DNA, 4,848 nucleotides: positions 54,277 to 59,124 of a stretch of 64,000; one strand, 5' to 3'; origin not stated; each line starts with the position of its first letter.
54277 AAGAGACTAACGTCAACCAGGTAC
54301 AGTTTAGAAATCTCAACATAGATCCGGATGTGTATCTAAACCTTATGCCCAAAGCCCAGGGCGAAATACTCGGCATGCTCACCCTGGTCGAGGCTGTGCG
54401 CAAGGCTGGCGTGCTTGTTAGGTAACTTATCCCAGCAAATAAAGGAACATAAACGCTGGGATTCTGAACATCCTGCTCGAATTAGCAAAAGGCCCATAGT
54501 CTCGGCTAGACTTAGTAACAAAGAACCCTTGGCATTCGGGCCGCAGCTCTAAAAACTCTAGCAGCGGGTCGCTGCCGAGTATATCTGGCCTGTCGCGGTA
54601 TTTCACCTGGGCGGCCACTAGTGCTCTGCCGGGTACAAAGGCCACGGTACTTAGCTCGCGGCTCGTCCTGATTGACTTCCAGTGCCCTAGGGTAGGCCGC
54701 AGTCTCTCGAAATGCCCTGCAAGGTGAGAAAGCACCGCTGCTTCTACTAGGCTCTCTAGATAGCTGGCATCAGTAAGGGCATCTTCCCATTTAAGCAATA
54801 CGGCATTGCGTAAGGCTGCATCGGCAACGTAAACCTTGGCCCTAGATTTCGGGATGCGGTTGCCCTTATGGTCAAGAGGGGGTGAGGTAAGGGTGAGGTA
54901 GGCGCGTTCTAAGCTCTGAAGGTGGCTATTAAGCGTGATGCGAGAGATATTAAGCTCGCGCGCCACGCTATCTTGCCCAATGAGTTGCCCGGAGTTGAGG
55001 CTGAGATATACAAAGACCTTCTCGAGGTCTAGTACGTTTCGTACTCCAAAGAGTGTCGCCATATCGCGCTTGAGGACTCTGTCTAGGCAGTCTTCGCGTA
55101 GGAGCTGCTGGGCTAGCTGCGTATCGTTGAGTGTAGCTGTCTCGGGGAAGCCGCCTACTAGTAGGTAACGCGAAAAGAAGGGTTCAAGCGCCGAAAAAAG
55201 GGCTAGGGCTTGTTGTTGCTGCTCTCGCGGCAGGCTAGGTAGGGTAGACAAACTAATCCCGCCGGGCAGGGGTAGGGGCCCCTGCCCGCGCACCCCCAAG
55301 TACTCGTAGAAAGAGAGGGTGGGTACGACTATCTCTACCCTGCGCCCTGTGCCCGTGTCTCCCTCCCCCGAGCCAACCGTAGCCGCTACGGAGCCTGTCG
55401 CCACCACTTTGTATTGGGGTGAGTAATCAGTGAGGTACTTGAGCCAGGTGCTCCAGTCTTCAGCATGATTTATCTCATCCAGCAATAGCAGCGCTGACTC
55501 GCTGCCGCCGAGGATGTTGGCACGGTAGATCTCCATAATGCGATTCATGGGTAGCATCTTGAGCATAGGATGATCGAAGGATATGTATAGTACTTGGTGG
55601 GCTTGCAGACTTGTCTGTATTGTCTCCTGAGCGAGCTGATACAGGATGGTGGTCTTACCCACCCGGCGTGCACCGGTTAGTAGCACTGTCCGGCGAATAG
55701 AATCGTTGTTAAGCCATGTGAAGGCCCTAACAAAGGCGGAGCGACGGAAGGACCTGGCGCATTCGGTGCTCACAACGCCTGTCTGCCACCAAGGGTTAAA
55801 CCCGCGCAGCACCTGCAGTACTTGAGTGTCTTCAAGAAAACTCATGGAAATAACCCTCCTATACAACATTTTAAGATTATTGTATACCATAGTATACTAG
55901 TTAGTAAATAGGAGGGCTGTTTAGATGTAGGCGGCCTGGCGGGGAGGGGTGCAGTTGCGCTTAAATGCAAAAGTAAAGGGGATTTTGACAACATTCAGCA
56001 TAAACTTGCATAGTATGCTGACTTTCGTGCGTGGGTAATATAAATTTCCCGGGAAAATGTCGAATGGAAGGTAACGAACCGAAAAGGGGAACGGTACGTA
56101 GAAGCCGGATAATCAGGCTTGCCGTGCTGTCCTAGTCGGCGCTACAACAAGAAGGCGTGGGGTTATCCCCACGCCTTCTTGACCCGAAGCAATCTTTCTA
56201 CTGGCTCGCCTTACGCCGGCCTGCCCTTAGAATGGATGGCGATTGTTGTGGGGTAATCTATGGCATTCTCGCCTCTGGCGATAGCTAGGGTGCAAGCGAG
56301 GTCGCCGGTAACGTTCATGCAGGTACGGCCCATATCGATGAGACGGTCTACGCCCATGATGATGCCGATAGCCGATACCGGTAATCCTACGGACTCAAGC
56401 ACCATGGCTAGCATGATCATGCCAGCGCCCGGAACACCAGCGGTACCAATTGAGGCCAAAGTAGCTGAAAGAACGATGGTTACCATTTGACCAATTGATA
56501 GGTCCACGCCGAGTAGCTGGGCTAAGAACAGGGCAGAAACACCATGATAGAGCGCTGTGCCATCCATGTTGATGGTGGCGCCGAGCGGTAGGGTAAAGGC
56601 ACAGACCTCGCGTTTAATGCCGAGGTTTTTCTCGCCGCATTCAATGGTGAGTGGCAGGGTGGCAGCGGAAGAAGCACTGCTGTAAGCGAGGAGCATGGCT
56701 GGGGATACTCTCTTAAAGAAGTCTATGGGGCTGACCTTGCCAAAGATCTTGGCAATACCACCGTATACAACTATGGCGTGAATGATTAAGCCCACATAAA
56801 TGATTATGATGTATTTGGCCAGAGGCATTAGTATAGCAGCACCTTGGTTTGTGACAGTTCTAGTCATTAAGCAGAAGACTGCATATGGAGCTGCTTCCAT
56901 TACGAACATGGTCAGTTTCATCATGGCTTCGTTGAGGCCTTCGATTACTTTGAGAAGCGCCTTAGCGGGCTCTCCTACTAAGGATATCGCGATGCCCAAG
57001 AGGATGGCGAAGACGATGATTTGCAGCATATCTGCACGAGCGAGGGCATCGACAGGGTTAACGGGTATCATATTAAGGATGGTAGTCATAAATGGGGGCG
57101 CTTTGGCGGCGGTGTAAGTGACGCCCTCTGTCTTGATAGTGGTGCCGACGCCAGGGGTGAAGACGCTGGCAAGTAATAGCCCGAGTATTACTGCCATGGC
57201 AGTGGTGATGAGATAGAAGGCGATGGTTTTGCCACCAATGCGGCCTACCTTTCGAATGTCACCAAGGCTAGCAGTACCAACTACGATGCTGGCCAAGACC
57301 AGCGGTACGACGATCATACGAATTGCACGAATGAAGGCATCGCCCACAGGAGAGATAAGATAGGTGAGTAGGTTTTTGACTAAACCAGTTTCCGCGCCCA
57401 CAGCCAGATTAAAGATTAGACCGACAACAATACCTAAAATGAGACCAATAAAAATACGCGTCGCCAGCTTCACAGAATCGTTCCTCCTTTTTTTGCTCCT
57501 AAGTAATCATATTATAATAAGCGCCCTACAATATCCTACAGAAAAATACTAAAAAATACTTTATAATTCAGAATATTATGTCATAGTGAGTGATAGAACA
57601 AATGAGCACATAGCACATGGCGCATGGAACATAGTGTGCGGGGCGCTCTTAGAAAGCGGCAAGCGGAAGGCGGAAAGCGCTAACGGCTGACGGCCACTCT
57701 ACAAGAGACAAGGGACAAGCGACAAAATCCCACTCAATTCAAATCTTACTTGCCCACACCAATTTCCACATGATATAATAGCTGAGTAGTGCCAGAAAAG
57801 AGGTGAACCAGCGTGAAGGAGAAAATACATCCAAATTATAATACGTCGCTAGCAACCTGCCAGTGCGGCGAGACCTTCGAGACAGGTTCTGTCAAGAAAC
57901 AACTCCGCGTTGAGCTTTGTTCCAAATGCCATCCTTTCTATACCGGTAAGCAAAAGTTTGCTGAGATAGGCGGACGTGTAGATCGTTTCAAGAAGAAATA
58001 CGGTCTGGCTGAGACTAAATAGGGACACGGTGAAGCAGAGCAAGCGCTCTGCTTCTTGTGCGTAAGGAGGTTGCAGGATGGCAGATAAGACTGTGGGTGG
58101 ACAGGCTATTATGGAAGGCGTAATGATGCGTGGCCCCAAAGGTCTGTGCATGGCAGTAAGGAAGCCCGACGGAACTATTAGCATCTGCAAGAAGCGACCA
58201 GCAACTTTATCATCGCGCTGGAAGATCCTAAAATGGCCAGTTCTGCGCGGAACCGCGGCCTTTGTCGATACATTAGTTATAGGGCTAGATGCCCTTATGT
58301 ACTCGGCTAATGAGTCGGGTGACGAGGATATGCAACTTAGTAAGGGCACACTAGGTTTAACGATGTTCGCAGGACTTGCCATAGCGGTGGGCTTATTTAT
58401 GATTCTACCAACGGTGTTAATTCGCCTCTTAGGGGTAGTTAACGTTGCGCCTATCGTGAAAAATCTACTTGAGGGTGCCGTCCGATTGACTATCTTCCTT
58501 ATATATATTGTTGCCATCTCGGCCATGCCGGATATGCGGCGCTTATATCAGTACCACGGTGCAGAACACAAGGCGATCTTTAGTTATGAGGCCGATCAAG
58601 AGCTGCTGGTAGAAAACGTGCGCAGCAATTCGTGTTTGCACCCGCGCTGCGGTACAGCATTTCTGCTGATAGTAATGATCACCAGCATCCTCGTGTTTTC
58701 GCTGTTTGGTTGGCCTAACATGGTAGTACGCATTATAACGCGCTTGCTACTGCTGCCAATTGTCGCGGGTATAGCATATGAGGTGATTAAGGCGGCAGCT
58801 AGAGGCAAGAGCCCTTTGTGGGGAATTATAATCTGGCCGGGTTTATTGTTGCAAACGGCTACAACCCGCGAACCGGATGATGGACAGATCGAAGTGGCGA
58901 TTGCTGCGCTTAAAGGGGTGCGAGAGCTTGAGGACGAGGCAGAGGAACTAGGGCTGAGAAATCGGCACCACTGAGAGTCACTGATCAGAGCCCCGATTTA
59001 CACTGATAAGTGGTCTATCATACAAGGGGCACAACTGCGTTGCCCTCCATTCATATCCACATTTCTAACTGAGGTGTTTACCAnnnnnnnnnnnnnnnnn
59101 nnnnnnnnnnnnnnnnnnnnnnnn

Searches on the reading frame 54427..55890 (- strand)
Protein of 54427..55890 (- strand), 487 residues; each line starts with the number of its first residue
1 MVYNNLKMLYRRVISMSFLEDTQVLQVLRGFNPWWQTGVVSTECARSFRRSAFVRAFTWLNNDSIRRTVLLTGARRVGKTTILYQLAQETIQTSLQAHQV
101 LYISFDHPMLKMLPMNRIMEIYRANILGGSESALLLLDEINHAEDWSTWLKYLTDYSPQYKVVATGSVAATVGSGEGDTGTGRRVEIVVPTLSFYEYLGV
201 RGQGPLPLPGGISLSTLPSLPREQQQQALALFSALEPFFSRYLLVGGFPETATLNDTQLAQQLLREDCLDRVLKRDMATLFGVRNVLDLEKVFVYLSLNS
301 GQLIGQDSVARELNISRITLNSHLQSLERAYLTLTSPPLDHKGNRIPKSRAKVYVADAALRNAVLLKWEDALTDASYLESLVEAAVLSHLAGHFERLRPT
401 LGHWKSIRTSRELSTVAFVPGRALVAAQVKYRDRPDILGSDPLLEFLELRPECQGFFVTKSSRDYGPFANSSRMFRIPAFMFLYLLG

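Call 31: search_protein_families(library=pfam, proteins=[window:54427-55890:-], max_evalue=0.00001)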
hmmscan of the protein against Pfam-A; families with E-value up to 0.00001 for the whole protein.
window:54427-55890:- (487 aa): 2 families
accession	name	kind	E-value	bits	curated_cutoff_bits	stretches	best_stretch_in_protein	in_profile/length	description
PF13173.12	AAA_14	-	1.3e-28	100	27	1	67-198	3-129/129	AAA domain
PF13635.12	DUF4143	-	4.7e-19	69.1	28.1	1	274-431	1-159/160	Domain of unknown function (DUF4143)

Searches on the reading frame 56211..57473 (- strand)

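Call 31: search_protein_families(library=pfam, proteins=[window:56211-57473:-], max_evalue=0.00001)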
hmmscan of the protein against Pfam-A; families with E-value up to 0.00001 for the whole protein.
window:56211-57473:- (420 aa): 1 family
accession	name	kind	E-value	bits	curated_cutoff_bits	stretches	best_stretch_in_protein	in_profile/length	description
PF00375.23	SDF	-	2.2e-134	448.8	27.9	1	3-400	1-386/387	Sodium:dicarboxylate symporter family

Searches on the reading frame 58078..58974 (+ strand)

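Call 31: search_protein_families(library=pfam, proteins=[window:58078-58974:+], max_evalue=0.00001)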
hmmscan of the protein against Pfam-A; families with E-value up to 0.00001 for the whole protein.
window:58078-58974:+ (298 aa): 1 family
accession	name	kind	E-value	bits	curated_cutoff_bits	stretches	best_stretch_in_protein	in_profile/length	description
PF07136.16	DUF1385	-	7e-87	290.9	22.1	1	53-282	1-225/227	Protein of unknown function (DUF1385)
